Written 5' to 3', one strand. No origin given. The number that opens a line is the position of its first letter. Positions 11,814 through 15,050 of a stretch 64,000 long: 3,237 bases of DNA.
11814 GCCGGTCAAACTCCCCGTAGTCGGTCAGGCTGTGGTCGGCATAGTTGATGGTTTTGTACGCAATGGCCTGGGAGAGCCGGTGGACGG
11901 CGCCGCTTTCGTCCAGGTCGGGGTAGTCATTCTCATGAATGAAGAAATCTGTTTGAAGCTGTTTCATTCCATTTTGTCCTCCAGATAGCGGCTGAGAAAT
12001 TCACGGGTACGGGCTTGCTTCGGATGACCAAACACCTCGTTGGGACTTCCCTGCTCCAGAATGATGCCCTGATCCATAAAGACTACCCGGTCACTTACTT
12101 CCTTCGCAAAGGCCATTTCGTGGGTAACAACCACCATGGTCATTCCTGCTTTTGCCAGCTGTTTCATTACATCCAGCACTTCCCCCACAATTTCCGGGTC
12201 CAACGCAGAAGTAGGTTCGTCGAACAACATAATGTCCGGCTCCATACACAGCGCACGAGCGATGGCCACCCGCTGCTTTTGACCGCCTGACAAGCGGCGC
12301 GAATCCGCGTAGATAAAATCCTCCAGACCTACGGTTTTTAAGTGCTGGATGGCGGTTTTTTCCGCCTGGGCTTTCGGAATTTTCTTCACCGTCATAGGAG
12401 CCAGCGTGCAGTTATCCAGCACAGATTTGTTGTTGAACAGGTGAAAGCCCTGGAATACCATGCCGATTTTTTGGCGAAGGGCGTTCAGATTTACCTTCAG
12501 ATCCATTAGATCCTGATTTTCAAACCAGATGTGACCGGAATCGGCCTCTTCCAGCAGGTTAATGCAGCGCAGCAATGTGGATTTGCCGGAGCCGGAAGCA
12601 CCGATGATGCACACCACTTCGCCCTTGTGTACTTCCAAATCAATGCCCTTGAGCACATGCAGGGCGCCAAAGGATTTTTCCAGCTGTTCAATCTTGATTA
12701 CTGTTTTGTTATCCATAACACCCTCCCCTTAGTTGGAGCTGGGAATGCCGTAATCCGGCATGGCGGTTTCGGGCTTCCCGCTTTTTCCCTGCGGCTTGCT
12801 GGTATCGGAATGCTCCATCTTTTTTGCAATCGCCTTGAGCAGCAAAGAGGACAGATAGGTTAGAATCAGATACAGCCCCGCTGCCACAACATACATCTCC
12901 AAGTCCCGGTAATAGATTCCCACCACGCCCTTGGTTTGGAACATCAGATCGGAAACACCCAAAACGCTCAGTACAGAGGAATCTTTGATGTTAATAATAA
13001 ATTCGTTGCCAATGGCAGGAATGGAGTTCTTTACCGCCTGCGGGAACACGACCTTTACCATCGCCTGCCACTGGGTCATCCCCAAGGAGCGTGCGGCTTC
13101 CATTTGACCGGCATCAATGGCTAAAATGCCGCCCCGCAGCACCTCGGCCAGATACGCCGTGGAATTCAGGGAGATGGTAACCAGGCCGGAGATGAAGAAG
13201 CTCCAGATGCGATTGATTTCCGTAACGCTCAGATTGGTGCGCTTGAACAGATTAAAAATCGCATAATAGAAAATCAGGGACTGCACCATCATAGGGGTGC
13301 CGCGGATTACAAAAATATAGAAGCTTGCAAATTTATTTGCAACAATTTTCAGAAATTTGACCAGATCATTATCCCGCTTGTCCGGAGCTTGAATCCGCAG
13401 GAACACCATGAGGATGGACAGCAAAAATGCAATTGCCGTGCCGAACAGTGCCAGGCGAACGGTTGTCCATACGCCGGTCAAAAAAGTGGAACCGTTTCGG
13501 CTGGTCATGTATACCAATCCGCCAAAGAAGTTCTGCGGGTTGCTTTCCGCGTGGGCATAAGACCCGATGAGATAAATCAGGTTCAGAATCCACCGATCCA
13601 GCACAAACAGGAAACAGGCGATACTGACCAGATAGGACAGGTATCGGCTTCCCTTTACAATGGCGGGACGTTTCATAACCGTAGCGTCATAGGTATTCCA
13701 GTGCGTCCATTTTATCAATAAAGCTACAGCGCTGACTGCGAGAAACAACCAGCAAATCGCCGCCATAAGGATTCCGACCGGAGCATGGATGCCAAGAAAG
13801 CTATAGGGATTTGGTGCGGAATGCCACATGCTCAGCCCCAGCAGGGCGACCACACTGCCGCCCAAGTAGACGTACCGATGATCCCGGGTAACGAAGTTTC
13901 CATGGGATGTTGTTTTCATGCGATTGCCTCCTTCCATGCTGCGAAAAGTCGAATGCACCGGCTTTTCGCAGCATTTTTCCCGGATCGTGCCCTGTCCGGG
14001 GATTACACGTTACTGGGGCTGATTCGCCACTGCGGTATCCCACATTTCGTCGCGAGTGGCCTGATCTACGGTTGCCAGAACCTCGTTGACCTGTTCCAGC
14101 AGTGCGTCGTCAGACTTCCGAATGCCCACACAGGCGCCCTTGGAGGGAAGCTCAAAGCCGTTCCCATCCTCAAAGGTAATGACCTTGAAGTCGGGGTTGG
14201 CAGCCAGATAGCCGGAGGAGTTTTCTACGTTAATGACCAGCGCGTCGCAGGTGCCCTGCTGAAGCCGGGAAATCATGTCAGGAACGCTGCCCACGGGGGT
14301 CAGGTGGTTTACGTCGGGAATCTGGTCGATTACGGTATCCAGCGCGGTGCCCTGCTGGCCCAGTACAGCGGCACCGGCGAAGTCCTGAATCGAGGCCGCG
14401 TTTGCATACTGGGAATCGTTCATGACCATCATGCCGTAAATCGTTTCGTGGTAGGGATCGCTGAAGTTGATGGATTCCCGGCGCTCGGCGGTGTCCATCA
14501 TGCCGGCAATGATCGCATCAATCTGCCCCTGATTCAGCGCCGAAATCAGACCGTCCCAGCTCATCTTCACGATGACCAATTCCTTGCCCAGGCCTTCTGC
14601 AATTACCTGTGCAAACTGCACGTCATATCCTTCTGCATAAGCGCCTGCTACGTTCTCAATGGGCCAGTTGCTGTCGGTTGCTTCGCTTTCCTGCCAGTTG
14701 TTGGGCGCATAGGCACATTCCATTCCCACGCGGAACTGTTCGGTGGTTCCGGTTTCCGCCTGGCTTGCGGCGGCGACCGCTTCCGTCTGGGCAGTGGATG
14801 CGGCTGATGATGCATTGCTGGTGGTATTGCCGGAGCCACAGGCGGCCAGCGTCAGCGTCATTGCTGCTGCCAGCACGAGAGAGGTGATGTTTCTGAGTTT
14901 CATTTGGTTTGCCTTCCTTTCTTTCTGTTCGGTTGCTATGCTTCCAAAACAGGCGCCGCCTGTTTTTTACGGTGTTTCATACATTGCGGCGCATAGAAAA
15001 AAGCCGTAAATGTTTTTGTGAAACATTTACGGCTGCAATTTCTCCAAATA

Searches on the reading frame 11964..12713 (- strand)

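Call 8: search_protein_families(library=pfam, proteins=[window:11964-12713:-], max_evalue=0.01)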
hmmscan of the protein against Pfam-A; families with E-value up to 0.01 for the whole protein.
window:11964-12713:- (249 aa): 17 families
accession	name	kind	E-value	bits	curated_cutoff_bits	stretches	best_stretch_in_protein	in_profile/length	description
PF00005.33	ABC_tran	-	1.7e-37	129.5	25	1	21-169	1-137/137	ABC transporter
PF13304.12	AAA_21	-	1.7e-12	48.5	27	2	34-57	2-43/304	AAA domain, putative AbiEii toxin, Type IV TA system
PF02463.25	SMC_N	-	3.6e-08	33.5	40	1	31-209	24-207/220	RecF/RecN/SMC N terminal domain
PF09818.15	ABC_ATPase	-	3.4e-05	23.4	23.2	0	26-52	75-100/283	P-loop domain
PF13555.12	AAA_29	-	8.8e-05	22.6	27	1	24-49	15-40/61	P-loop containing region of AAA domain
PF13476.12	AAA_23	-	0.00024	22.3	27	1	24-53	15-41/201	AAA domain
PF13191.12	AAA_16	-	0.00026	22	32.6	1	30-66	21-57/167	AAA ATPase domain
PF13166.12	AAA_13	-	0.00033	19.9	36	0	158-210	526-581/713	AAA domain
PF25199.1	nSTAND_NTPase5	-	0.00038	20.8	34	1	28-67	38-79/145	Novel STAND NTPase 5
PF13175.12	AAA_15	-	0.0007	19.7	32.1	1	32-87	24-83/374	AAA ATPase domain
PF13558.12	SbcC_Walker_B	-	0.0034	18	27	0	130-185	22-90/90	SbcC/RAD50-like, Walker B motif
PF20703.3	nSTAND1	-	0.0053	16.9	27.1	1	27-50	29-52/379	Novel STAND NTPase 1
PF13401.12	AAA_22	-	0.0062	17.3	27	1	32-73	6-48/130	AAA domain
PF13521.12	AAA_28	-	0.0067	17.1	27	0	34-52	2-20/164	AAA domain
PF05729.18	NACHT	-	0.0086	16.4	26.7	0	33-52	2-21/167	NACHT domain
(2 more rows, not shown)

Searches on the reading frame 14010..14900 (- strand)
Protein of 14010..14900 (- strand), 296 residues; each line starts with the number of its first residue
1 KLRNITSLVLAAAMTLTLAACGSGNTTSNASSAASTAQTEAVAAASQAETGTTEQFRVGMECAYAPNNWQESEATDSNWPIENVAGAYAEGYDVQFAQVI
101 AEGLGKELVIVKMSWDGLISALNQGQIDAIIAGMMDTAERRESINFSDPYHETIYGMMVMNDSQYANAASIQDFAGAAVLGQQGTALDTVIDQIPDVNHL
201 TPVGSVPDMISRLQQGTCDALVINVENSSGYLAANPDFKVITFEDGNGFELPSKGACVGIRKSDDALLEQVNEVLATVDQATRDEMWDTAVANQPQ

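Call 8: search_protein_families(library=pfam, proteins=[window:14010-14900:-], max_evalue=0.01)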
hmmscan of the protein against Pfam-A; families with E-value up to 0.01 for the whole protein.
window:14010-14900:- (296 aa): 3 families
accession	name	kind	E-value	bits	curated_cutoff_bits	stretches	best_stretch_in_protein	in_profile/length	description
PF00497.25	SBP_bac_3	-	1.9e-24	86.4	26.4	1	80-281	11-119/132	Bacterial extracellular solute-binding proteins, family 3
PF10613.14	Lig_chan-Glu_bd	-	3.2e-07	30.9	30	1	112-159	64-111/115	Ligated ion channel L-glutamate- and glycine-binding site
PF14421.12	LmjF365940-deam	-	0.0011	19.2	27.1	1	15-247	103-208/218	LmjF365940 subfamily CDD/CDA-like deaminase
